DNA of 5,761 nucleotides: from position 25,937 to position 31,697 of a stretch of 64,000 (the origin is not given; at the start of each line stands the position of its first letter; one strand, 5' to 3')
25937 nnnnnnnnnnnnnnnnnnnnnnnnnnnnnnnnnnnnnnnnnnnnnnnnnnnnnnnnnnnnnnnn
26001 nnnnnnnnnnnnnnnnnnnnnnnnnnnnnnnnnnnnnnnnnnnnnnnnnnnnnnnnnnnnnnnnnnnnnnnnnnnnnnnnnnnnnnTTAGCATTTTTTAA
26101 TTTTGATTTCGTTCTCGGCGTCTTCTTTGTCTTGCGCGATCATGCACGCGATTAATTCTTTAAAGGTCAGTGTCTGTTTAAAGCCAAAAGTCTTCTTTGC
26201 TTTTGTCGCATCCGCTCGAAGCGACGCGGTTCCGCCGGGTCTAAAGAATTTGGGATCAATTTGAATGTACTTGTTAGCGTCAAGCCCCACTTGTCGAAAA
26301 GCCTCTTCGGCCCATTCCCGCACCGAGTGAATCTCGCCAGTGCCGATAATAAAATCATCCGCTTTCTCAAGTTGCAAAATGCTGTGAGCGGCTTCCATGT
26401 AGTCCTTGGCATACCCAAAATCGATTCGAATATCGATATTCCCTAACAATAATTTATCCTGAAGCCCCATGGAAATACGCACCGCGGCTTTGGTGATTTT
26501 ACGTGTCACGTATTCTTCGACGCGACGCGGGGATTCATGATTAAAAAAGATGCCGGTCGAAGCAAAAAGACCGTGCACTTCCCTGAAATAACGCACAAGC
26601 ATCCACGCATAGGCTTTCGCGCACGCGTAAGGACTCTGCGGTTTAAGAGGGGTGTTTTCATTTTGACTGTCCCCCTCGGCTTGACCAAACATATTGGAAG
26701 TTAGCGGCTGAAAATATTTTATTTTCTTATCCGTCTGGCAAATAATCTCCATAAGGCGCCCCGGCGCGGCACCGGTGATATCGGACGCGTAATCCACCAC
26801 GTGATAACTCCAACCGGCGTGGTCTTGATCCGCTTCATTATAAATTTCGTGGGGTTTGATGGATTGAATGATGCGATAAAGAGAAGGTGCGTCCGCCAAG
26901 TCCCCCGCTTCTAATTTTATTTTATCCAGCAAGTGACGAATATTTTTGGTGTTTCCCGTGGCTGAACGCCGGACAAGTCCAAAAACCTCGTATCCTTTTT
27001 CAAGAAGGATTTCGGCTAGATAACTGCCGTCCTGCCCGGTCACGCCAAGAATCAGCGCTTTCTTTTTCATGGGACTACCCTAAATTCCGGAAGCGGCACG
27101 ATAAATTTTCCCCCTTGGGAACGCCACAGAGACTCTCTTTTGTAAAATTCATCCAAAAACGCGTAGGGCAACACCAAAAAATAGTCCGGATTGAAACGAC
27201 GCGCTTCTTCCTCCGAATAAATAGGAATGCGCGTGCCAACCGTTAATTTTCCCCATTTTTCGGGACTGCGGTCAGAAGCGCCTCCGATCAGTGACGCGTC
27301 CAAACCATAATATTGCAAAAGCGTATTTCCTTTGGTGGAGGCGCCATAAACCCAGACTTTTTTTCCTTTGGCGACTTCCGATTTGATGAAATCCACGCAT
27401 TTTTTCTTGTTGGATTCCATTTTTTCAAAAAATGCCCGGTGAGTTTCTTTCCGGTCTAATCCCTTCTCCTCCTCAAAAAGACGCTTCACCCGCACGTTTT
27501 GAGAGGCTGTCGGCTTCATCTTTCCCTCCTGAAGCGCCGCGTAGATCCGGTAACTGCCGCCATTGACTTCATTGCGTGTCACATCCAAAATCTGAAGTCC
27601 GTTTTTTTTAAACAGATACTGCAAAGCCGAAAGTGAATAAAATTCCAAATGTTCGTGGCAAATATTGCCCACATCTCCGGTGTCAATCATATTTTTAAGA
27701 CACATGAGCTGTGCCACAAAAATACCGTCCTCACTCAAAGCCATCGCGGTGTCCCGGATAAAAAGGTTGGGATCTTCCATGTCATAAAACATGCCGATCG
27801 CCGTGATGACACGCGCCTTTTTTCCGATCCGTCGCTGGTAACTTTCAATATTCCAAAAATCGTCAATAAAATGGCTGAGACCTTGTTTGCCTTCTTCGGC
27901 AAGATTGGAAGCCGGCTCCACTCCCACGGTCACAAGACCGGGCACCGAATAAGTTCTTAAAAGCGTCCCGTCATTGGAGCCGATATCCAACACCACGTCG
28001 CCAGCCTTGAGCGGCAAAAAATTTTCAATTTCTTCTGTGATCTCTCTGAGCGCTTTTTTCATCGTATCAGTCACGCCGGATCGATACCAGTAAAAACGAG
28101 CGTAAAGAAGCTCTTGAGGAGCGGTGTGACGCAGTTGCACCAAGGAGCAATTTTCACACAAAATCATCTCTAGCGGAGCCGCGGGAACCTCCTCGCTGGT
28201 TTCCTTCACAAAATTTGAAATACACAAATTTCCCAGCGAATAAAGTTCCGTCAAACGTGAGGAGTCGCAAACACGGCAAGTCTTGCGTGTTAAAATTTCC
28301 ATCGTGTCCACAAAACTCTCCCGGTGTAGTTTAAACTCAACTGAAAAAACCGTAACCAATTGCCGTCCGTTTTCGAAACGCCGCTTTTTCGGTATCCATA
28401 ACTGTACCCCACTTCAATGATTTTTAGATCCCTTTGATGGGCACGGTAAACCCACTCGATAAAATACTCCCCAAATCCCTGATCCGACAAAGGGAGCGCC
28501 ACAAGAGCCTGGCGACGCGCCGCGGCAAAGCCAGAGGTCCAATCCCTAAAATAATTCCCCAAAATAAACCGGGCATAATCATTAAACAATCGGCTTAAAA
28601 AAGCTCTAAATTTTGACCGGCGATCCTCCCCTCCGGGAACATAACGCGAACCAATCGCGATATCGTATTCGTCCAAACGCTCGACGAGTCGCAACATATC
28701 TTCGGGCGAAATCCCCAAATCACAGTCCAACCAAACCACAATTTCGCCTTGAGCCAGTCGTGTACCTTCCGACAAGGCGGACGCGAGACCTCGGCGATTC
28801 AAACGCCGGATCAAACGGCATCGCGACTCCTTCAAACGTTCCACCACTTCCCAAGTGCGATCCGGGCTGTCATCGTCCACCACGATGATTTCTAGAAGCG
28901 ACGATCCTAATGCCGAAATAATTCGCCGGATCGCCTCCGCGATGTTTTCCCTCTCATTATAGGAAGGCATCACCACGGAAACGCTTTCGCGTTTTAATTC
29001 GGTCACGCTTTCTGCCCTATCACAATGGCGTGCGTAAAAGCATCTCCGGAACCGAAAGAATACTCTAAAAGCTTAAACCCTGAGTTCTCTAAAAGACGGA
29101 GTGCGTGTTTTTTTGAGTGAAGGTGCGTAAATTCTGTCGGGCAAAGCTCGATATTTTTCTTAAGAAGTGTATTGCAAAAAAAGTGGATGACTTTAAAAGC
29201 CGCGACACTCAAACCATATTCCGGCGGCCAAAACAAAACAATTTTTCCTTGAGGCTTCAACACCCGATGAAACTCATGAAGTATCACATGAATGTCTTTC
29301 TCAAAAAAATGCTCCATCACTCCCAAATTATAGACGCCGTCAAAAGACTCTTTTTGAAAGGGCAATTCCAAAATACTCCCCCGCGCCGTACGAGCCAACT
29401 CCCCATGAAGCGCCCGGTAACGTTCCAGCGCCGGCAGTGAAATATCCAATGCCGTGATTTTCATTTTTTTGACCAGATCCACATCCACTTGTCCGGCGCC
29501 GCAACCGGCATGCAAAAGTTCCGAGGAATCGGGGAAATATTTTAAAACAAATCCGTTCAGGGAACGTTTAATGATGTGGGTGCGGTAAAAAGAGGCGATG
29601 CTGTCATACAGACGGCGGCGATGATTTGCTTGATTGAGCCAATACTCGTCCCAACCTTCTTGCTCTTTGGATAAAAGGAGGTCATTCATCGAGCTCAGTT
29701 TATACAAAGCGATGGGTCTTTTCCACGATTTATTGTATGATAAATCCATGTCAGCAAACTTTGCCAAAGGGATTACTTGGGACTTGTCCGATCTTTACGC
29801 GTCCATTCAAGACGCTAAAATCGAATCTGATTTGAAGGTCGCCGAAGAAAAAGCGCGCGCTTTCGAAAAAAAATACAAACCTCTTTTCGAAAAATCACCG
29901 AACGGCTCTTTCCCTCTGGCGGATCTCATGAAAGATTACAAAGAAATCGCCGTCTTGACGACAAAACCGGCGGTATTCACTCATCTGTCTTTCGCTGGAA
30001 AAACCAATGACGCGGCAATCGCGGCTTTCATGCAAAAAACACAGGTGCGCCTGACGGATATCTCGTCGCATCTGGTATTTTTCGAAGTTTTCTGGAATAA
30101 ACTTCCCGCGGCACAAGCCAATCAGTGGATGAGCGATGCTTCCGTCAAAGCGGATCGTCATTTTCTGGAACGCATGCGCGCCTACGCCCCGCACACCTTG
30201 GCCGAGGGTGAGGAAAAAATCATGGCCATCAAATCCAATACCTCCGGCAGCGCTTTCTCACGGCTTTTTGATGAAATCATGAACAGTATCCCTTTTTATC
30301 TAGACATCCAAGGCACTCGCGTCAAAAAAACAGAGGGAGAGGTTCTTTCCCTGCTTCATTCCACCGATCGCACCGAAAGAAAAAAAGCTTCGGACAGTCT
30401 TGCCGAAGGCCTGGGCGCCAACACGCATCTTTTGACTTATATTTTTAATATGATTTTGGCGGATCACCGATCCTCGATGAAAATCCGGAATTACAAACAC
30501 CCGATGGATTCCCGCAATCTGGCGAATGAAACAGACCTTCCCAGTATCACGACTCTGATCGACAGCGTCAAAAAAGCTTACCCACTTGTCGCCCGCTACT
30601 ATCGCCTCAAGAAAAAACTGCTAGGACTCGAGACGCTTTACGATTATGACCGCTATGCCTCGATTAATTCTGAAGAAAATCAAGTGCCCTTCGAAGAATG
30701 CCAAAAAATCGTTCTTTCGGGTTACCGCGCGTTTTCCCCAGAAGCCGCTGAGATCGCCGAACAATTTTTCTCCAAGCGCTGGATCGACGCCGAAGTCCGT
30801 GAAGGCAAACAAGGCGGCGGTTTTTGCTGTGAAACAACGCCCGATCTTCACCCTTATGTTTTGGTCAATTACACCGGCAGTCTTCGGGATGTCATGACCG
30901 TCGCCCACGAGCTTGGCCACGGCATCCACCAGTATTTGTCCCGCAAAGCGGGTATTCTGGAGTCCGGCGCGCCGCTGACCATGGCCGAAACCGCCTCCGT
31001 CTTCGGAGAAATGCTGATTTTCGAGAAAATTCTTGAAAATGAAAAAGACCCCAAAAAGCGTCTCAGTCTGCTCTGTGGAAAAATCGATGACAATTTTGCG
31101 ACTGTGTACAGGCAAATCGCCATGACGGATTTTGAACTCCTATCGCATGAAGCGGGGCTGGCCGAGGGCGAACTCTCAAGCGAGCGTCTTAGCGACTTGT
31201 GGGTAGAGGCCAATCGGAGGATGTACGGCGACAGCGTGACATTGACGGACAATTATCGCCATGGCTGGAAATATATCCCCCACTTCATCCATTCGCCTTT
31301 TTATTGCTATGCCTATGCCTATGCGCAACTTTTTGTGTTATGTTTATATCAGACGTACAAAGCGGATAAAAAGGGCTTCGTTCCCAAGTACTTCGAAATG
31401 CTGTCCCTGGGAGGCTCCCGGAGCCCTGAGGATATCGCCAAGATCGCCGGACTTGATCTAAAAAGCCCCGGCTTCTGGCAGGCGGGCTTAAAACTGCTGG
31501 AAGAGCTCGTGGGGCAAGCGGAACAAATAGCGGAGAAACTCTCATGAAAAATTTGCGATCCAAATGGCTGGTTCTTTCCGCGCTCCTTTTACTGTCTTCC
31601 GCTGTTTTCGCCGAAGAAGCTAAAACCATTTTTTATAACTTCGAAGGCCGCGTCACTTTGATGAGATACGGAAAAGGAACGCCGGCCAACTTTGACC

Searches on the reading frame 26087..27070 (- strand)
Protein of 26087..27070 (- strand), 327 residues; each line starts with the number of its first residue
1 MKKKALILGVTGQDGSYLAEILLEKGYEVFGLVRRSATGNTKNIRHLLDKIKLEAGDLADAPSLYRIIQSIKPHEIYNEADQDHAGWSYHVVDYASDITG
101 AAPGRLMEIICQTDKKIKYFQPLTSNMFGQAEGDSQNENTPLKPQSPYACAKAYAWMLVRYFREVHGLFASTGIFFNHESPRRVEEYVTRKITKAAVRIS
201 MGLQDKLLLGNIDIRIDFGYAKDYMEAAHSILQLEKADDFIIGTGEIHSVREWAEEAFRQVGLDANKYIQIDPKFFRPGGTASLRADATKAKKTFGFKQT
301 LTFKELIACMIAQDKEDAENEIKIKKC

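Call 5: search_protein_families(library=pfam, proteins=[window:26087-27070:-], max_evalue=0.01)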
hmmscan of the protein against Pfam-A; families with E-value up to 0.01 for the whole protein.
window:26087-27070:- (327 aa): 4 families
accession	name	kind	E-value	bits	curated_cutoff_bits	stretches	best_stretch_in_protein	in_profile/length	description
PF16363.11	GDP_Man_Dehyd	-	2.9e-93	313.4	27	1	6-310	1-332/332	GDP-mannose 4,6 dehydratase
PF01370.27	Epimerase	-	2.1e-44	152.2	20.9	1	5-243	1-240/240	NAD dependent epimerase/dehydratase family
PF05368.20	NmrA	-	1.8e-05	24.9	27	1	1-69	1-68/298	NmrA-like family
PF04321.23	RmlD_sub_bind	-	0.00015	21.4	27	1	4-160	2-137/287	RmlD substrate binding domain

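Call 9: search_protein_families(library=ncbifam, proteins=[window:26087-27070:-], max_evalue=0.001)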
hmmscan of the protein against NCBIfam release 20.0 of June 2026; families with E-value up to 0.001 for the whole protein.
window:26087-27070:- (327 aa): 8 families
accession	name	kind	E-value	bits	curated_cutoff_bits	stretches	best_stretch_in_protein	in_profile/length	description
TIGR01472.1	gmd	equivalog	2.8e-101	339.1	415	1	3-316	1-340/342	GDP-mannose 4,6-dehydratase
TIGR01181.1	dTDP_gluc_dehyt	equivalog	1.7e-19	70.1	365.1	1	5-311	2-308/321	dTDP-glucose 4,6-dehydratase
TIGR04180.1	EDH_00030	hypoth_equivalog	7.8e-17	61.3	475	1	6-299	2-294/297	NAD-dependent 4,6-dehydratase LegB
TIGR01179.1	galE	equivalog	3.9e-12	45.6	262.3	2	5-165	2-162/332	UDP-glucose 4-epimerase GalE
TIGR02622.1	CDP_4_6_dhtase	equivalog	4.3e-10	39.3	278.45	1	2-164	4-170/352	CDP-glucose 4,6-dehydratase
TIGR03466.1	HpnA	hypoth_equivalog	0.00015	20.7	367.65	1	4-70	2-64/327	hopanoid-associated sugar epimerase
NF041015.1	UDPsulfquin_syn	equivalog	0.00044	19.3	575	0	45-95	62-112/384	UDP-sulfoquinovose synthase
NF007490.0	PRK10084.1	subfamily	0.00047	19.2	649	0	137-237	156-252/361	dTDP-glucose 4,6-dehydratase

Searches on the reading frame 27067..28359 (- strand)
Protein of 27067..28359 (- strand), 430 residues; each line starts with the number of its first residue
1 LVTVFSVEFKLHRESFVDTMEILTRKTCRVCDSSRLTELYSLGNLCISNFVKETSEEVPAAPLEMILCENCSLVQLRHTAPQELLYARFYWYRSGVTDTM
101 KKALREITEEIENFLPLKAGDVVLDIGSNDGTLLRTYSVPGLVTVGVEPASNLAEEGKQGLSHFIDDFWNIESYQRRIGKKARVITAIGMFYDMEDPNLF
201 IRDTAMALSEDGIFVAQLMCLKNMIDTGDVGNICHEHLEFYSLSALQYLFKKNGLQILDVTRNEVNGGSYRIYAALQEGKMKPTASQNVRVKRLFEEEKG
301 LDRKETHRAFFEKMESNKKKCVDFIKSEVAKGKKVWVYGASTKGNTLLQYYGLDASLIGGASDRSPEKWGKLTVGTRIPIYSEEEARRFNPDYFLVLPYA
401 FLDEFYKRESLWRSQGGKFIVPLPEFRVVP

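Call 5: search_protein_families(library=pfam, proteins=[window:27067-28359:-], max_evalue=0.01)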
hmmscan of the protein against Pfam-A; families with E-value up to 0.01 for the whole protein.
window:27067-28359:- (430 aa): 4 families
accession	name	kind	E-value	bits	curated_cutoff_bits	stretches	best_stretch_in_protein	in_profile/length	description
PF08484.17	Methyltransf_14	-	2.5e-41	141.6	23.5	1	265-424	2-160/160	C-methyltransferase C-terminal domain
PF13489.12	Methyltransf_23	-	3.1e-13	50.2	27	1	105-258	7-162/164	Methyltransferase domain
PF08421.16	Methyltransf_13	-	2.1e-12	47.4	31.3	1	28-86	1-62/62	Putative zinc binding domain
PF08242.18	Methyltransf_12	-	0.0018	19.4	30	1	124-214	1-98/98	Methyltransferase domain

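Call 9: search_protein_families(library=ncbifam, proteins=[window:27067-28359:-], max_evalue=0.001)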
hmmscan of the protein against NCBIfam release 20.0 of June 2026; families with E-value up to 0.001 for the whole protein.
window:27067-28359:- (430 aa): 0 families

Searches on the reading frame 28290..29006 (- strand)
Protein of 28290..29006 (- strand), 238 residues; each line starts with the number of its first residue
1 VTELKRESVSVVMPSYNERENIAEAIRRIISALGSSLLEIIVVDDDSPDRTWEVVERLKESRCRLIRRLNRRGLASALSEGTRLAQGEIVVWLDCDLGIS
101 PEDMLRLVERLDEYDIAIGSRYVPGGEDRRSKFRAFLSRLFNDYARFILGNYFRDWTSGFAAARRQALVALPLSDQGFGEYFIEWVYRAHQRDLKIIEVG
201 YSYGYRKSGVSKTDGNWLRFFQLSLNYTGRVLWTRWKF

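Call 5: search_protein_families(library=pfam, proteins=[window:28290-29006:-], max_evalue=0.01)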
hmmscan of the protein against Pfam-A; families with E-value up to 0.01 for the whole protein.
window:28290-29006:- (238 aa): 3 families
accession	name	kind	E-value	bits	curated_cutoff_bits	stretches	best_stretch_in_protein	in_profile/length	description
PF00535.33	Glycos_transf_2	-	4.3e-35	121.6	23.3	1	10-168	1-164/168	Glycosyl transferase family 2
PF10111.15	Glyco_tranf_2_2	-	1.5e-07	31.6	27.3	1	10-104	1-99/276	Glycosyltransferase like family 2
PF13641.12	Glyco_tranf_2_3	-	0.00082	19.9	27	1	9-140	3-138/230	Glycosyltransferase like family 2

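Call 9: search_protein_families(library=ncbifam, proteins=[window:28290-29006:-], max_evalue=0.001)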
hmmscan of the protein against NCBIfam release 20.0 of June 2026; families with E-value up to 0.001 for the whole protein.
window:28290-29006:- (238 aa): 23 families
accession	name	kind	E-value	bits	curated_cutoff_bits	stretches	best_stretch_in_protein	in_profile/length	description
TIGR04182.1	glyco_TIGR04182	equivalog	1.7e-17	63.8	325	1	9-209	2-196/293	S-layer glycoprotein N-glycosyltransferase AglJ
NF007986.1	PRK10714.1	equivalog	6.2e-17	61.6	529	1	7-171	6-172/316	undecaprenyl-phosphate 4-deoxy-4-formamido-L-arabinose transferase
TIGR03937.1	PgaC_IcaA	equivalog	1.2e-15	57.4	422.3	1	5-112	43-151/407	poly-beta-1,6-N-acetyl-D-glucosamine synthase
TIGR03965.1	mycofact_glyco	equivalog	8.4e-14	51.3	280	1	6-118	73-186/467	mycofactocin biosynthesis glycosyltransferase MftF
NF047588.1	GlcsyltransPgfSStrep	equivalog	1.3e-13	50.9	500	1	9-212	3-204/308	glycosyltransferase PgfS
TIGR04283.1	glyco_like_mftF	equivalog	2.3e-12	47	182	1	9-110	1-95/221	TIGR04283 family arsenosugar biosynthesis glycosyltransferase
NF010496.0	PRK13915.1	equivalog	1.1e-11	44.4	262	1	5-98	29-128/307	glucosyl-3-phosphoglycerate synthase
NF041875.1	EPS_EpsD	equivalog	3.2e-11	43.2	370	1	9-109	1-102/325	exopolysaccharide biosynthesis glycosyltransferase EpsD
NF041391.1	DPhHxTase_Halo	equivalog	3.5e-11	42.5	375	1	13-207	1-187/213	dolichyl-phosphate hexose transferase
NF007482.0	PRK10073.1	equivalog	4.1e-10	39.2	423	1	6-111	5-110/334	glycosyltransferase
NF047683.1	TeichurnBiosyTuaG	equivalog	6.5e-10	39.1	400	1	5-115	4-115/252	teichuronic acid biosynthesis protein TuaG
NF053739.1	GlytfEpsEBac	equivalog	1.1e-08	34.4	450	1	9-114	3-113/265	glycosyltransferase EpsE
NF038302.1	EPS_HpsE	equivalog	6.5e-08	31.9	300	1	9-96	3-96/307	hormogonium polysaccharide biosynthesis glycosyltransferase HpsE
TIGR03111.1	glyc2_xrt_Gpos1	hypoth_equivalog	2.1e-07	30.1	363.95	1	8-113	50-158/439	TIGR03111 family XrtG-associated glycosyltransferase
NF058614.1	PPMAGASynPpgS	equivalog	2.6e-07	30.3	370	1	9-126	2-118/226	polyprenyl-phospho-N-acetylgalactosaminyl synthase PpgS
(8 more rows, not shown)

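Call 94: search_solved_structures(query=window:28290-29006:-, max_evalue=0.001)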
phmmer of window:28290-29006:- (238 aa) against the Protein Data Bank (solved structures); distinct sequences matched with E-value up to 0.001: 30.
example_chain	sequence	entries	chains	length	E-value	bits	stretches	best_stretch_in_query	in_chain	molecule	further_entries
5mlz_A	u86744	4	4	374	5.4e-35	124.4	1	8-218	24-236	Dolichol monophosphate mannose synthase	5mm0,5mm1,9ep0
9hwj_A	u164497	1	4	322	3.5e-14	56.3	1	8-171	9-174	Undecaprenyl-phosphate 4-deoxy-4-formamido-L-arabinose transferase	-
9bhc_C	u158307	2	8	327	7.2e-14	55.3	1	8-166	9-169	Undecaprenyl-phosphate 4-deoxy-4-formamido-L-arabinose transferase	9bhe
8vxh_A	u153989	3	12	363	9.2e-14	54.9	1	8-166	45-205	Undecaprenyl-phosphate 4-deoxy-4-formamido-L-arabinose transferase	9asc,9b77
2z87_A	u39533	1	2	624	7e-11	45.5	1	8-113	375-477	Chondroitin synthase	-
2z86_A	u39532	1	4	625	7.1e-11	45.5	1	8-113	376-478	Chondroitin synthase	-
5eke_A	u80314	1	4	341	1.2e-10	44.7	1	9-135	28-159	Uncharacterized glycosyltransferase sll0501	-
5ekp_C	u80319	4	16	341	1.2e-10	44.7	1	9-135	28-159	Uncharacterized glycosyltransferase sll0501 | Glycosyltransferase sll0501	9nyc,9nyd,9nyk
9nye_A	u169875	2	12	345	1.2e-10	44.7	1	9-135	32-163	Glycosyltransferase sll0501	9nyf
9omh_A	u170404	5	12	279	1.4e-07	34.7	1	9-109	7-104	Glycosyltransferase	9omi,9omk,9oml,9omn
9omj_A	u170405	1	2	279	1.5e-07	34.6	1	9-109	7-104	Glycosyltransferase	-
6yv7_B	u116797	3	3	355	1.6e-07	34.5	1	6-103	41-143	Glycosyl transferase, family 2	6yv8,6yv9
9omm_A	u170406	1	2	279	1.6e-07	34.5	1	9-109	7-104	Glycosyltransferase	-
6yv7_A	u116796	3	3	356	1.6e-07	34.5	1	6-103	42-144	Glycosyl transferase, family 2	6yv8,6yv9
9jma_A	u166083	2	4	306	2.9e-07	33.7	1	9-104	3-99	GalNAc(5)-diNAcBac-PP-undecaprenol beta-1,3-glucosyltransferase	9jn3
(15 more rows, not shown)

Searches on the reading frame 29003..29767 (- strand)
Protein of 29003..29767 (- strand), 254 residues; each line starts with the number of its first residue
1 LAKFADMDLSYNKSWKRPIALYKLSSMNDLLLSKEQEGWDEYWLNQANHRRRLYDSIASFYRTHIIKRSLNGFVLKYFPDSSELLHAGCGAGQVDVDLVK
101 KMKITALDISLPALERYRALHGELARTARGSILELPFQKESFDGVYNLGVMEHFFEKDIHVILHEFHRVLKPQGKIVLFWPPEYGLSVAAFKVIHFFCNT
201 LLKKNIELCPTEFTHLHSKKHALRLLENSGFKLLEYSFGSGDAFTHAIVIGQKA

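Call 5: search_protein_families(library=pfam, proteins=[window:29003-29767:-], max_evalue=0.01)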
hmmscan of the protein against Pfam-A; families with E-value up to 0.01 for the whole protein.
window:29003-29767:- (254 aa): 7 families
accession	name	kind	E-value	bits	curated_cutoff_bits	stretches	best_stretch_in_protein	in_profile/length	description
PF08241.18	Methyltransf_11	-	7.5e-17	62.2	21.2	1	85-178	1-95/95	Methyltransferase domain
PF13649.12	Methyltransf_25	-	3.8e-15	56.8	27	1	85-174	2-97/97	Methyltransferase domain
PF08242.18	Methyltransf_12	-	6.1e-11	43.3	30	1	85-176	1-98/98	Methyltransferase domain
PF13489.12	Methyltransf_23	-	2.2e-07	31.2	27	1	74-235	16-163/164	Methyltransferase domain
PF13847.12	Methyltransf_31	-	4.4e-07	30.1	27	1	83-178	6-109/145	Methyltransferase domain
PF01209.24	Ubie_methyltran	-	0.0004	20.2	20.1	1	80-178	47-151/233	ubiE/COQ5 methyltransferase family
PF02353.26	CMAS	-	0.001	18.9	27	1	82-178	64-164/273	Mycolic acid cyclopropane synthetase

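Call 9: search_protein_families(library=ncbifam, proteins=[window:29003-29767:-], max_evalue=0.001)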
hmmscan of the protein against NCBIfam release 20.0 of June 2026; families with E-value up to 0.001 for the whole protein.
window:29003-29767:- (254 aa): 19 families
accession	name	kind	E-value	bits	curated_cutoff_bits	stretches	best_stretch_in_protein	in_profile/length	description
NF045667.1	MTase_DVU1556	equivalog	9e-10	38.4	155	1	77-178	19-119/213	DVU_1556 family methyltransferase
NF043040.1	corrin_prot_MT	hypoth_equivalog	4.4e-08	32.8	180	1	66-178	27-147/216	corrinoid protein-associated methyltransferase CpaM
NF007610.0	PRK10258.1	equivalog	5.3e-08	32.5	342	1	82-177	44-137/251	malonyl-ACP O-methyltransferase BioC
TIGR01934.1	MenG_MenH_UbiE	subfamily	7e-08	32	158.35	1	80-183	39-146/223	ubiquinone/menaquinone biosynthesis methyltransferase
NF045649.1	2X_seleno_MduS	exception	1.1e-07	31.2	380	1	80-177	41-146/338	methyltransferase domain-containing selenoprotein MduS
NF038099.1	AsSugarArsM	exception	1e-06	28.2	400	1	93-179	86-172/321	arsenosugar biosynthesis arsenite methyltransferase ArsM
NF047649.1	MTase_UXPK_star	exception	5.2e-06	25.7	460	1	73-178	70-181/283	methyltransferase/UXPK-star double selenoprotein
NF045825.1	FAmtase_mtf2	equivalog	1.7e-05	24.2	400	1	84-177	62-157/248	fatty-acid O-methyltransferase Mtf2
TIGR02021.1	BchM-ChlM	equivalog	2.8e-05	23.6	158.9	1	80-184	54-159/218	magnesium protoporphyrin IX methyltransferase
NF041536.1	ArsM_DUF2284_UU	exception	4.2e-05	22.1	575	1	71-178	67-180/459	arsenite methyltransferase/DUF2284 domain selenoprotein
NF001244.0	PRK00216.1-5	equivalog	4.4e-05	22.9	216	1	82-178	50-153/236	bifunctional demethylmenaquinone methyltransferase/2-methoxy-6-polyprenyl-1,4-benzoquinol methylase UbiE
TIGR02072.1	BioC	equivalog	5.1e-05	23.2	184.95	1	79-177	33-131/244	malonyl-ACP O-methyltransferase BioC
NF045823.1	PthPhpthDimycoMt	equivalog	7e-05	22.1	300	1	105-176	94-164/256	phthiotriol/phenolphthiotriol dimycocerosates methyltransferase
NF001243.0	PRK00216.1-4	equivalog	8.3e-05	22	235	1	81-179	48-152/237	demethylmenaquinone methyltransferase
NF041255.1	mycofact_MftM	equivalog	0.00017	21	200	1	35-170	105-233/289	mycofactocin oligosaccharide methyltransferase MftM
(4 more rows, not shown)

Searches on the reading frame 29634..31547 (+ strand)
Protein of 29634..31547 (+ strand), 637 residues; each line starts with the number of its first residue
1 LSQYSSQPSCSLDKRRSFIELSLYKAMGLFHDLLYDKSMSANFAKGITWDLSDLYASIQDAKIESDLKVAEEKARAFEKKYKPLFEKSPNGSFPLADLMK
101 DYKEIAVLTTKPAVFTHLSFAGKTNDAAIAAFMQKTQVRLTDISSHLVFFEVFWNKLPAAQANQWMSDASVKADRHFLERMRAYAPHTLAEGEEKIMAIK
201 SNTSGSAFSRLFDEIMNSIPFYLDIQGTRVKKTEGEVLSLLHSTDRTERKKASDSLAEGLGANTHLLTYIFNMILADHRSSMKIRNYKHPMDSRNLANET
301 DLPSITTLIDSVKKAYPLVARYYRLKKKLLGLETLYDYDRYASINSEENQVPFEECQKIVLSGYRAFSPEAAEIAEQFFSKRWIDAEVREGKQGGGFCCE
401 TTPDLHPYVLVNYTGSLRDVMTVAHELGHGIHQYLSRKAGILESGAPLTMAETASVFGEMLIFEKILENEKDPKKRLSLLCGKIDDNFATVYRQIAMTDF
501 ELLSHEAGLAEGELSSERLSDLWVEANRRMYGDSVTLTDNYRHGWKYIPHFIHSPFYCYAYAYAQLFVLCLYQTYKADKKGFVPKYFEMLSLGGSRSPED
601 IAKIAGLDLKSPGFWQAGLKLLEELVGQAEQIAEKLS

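Call 5: search_protein_families(library=pfam, proteins=[window:29634-31547:+], max_evalue=0.01)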
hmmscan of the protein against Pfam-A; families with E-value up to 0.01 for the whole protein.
window:29634-31547:+ (637 aa): 2 families
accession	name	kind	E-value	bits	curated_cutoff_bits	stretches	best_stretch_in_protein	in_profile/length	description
PF01432.26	Peptidase_M3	-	1.6e-52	179.8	27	1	240-620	2-456/457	Peptidase family M3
PF08439.15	Peptidase_M3_N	-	2.8e-13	50.3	25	1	155-221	3-70/70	Oligopeptidase F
